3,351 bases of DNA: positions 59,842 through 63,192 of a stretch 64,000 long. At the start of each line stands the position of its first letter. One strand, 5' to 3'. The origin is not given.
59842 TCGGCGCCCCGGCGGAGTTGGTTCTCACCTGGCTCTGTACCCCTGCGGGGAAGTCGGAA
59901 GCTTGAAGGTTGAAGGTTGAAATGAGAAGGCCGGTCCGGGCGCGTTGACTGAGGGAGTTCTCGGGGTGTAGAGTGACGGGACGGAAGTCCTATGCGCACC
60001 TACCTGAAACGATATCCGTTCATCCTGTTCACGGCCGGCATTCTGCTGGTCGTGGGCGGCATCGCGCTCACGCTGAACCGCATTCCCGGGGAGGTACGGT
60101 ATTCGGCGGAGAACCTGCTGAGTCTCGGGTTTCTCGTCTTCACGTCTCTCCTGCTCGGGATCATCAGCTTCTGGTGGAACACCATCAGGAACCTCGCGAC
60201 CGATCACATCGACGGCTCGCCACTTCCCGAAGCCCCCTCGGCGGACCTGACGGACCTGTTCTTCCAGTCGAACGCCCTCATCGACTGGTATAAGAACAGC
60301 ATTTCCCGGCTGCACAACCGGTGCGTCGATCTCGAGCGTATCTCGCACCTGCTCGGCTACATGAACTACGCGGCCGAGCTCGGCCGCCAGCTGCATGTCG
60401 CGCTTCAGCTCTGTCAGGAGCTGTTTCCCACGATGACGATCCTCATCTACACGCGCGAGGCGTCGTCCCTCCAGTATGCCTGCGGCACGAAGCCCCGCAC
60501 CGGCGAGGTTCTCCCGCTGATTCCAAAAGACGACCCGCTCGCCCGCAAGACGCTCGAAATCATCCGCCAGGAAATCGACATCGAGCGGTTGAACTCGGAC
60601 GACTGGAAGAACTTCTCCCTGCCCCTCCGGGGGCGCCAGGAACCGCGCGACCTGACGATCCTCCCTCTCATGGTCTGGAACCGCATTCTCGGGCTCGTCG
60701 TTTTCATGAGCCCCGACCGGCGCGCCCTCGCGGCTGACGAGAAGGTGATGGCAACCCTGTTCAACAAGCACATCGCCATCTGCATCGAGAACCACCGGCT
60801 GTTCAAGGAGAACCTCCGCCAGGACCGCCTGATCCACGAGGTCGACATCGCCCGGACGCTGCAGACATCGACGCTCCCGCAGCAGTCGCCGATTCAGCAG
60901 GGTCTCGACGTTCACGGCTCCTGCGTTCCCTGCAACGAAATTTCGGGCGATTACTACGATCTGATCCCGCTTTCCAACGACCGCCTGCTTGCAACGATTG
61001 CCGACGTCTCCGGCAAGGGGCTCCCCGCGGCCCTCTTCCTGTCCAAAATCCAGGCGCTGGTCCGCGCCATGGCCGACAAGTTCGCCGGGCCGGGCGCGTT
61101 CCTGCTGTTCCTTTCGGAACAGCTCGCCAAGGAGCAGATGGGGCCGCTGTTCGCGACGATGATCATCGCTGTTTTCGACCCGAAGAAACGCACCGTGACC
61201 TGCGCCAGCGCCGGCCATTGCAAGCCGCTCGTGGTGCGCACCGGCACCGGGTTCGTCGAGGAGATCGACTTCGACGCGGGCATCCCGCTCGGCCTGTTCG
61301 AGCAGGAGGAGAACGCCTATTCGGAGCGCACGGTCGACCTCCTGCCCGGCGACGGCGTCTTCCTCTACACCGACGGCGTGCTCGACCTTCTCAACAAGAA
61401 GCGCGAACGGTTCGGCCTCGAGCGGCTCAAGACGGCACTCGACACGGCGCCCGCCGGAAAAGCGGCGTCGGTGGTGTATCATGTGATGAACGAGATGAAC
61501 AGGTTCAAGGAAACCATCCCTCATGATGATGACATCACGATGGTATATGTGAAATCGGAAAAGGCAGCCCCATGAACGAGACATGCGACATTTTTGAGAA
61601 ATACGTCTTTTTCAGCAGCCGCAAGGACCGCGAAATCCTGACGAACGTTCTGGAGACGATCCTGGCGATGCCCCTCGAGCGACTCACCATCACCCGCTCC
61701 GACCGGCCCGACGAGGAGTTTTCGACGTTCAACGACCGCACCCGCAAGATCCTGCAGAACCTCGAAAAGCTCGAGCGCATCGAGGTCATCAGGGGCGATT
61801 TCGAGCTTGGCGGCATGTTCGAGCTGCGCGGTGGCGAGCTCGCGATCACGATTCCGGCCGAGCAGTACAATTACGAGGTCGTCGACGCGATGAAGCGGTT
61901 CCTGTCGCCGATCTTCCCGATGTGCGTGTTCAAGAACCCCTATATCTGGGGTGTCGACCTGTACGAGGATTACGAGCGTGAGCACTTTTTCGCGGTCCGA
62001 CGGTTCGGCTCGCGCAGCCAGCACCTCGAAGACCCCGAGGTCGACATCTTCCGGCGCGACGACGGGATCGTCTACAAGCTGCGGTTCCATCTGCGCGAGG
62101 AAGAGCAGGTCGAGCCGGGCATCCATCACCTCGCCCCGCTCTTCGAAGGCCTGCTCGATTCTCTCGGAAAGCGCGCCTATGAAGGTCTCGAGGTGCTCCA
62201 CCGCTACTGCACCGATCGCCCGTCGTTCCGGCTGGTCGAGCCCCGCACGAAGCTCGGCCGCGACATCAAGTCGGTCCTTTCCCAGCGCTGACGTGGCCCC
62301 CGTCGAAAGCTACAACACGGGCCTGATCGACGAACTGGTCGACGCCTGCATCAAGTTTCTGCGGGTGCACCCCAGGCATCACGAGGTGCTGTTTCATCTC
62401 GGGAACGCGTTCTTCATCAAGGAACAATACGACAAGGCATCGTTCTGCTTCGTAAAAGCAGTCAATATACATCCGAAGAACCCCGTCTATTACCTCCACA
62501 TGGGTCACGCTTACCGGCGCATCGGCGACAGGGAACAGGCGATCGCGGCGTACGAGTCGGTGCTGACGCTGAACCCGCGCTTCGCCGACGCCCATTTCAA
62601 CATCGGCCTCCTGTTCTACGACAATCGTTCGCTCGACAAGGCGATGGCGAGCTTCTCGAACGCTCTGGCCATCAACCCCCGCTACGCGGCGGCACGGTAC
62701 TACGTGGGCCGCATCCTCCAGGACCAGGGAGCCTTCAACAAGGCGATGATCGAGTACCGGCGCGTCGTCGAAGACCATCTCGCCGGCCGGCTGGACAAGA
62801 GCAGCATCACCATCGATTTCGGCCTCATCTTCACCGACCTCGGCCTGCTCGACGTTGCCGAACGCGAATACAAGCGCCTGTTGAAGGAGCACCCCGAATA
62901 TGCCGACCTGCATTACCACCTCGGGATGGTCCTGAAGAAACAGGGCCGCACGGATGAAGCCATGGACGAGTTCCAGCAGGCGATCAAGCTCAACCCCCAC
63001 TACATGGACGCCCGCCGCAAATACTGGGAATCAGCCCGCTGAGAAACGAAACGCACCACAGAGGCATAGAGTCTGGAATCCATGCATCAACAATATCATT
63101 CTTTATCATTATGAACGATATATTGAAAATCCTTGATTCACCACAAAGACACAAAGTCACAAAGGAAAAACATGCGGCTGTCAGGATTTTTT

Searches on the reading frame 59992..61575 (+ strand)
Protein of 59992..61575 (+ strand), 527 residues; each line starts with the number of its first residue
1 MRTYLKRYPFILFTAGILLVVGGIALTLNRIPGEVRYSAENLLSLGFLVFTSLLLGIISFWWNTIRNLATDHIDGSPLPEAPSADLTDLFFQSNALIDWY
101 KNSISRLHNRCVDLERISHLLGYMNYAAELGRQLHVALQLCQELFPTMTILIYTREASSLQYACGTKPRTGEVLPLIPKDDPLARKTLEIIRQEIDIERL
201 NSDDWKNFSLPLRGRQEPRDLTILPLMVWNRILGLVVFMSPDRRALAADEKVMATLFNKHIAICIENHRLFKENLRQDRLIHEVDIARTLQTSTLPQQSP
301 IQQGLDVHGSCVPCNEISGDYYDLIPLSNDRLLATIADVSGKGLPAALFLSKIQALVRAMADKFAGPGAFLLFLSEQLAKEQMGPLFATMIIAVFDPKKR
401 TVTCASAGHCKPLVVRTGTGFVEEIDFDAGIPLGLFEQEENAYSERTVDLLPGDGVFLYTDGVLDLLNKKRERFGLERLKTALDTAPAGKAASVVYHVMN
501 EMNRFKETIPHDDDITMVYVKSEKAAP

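Call 24: search_protein_families(library=pfam, proteins=[window:59992-61575:+], max_evalue=0.00001)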
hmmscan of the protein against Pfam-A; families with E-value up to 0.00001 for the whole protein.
window:59992-61575:+ (527 aa): 1 family
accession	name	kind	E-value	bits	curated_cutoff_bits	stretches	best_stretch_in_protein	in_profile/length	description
PF07228.17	SpoIIE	-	1.1e-40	140.1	25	1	329-521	2-190/192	Stage II sporulation protein E (SpoIIE)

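Call 77: find_encoding_contigs(protein=window:59992-61575:+, flank=10000, max_places=1)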
Protein window:59992-61575:+ (527 aa): no gene with exactly this product is on record in the collection.

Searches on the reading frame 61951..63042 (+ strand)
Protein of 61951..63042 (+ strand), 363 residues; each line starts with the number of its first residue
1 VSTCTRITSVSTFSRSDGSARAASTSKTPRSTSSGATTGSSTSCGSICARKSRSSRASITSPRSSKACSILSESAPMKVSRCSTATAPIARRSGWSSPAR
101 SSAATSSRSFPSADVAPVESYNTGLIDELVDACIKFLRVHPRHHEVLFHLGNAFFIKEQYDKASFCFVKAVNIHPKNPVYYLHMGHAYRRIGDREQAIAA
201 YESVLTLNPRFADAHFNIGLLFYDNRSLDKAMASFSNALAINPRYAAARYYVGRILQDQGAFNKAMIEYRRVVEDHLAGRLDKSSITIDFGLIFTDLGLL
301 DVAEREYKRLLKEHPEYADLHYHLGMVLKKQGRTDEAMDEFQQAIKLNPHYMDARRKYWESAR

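Call 24: search_protein_families(library=pfam, proteins=[window:61951-63042:+], max_evalue=0.00001)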
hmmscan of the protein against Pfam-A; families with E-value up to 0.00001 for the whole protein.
window:61951-63042:+ (363 aa): 16 families
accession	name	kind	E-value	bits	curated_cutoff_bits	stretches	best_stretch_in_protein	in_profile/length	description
PF13414.12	TPR_11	-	2.7e-35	120.2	26.8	2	185-225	1-41/42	TPR repeat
PF00515.34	TPR_1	-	1.6e-33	113.5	27.8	2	318-351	1-34/34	Tetratricopeptide repeat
PF07719.23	TPR_2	-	1.9e-33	112.2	27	1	318-351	1-34/34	Tetratricopeptide repeat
PF13181.12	TPR_8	-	1e-29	100.5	25.7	1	318-350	1-33/34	Tetratricopeptide repeat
PF13432.12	TPR_16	-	1.8e-28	99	32.7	2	184-244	3-63/65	Tetratricopeptide repeat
PF13431.12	TPR_17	-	3e-24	83.7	24.4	0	307-337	2-32/34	Tetratricopeptide repeat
PF13428.12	TPR_14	-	3.7e-21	73.9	23.5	0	319-358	2-41/44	Tetratricopeptide repeat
PF14559.12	TPR_19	-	1.1e-19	70.9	25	1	300-350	7-57/68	Tetratricopeptide repeat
PF13174.12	TPR_6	-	3e-18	65.6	26.3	0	322-349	4-31/33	Tetratricopeptide repeat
PF13424.12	TPR_12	-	2.4e-14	53.7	30.1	0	309-347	35-74/77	Tetratricopeptide repeat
PF13371.12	TPR_9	-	1.4e-11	44.7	35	0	187-248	4-65/73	Tetratricopeptide repeat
PF24575.1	TPR_Slam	-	5.6e-11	43.2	35.2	0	292-341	55-104/104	Surface lipoprotein assembly modifier, N-terminal TPR repeats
PF13176.12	TPR_7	-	2.9e-09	36.7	27.9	0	183-210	4-31/36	Tetratricopeptide repeat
PF23914.1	TPR_CcmH_CycH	-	2.3e-07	31.2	42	0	311-359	43-91/158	Cytochrome c-type biogenesis protein H TPR domain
PF12895.13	ANAPC3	-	4.4e-07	30.5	27.2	0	196-266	7-76/82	Anaphase-promoting complex, cyclosome, subunit 3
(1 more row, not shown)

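Call 76: find_encoding_contigs(protein=window:61951-63042:+, flank=10000, max_places=1)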
Protein window:61951-63042:+ (363 aa): no gene with exactly this product is on record in the collection.
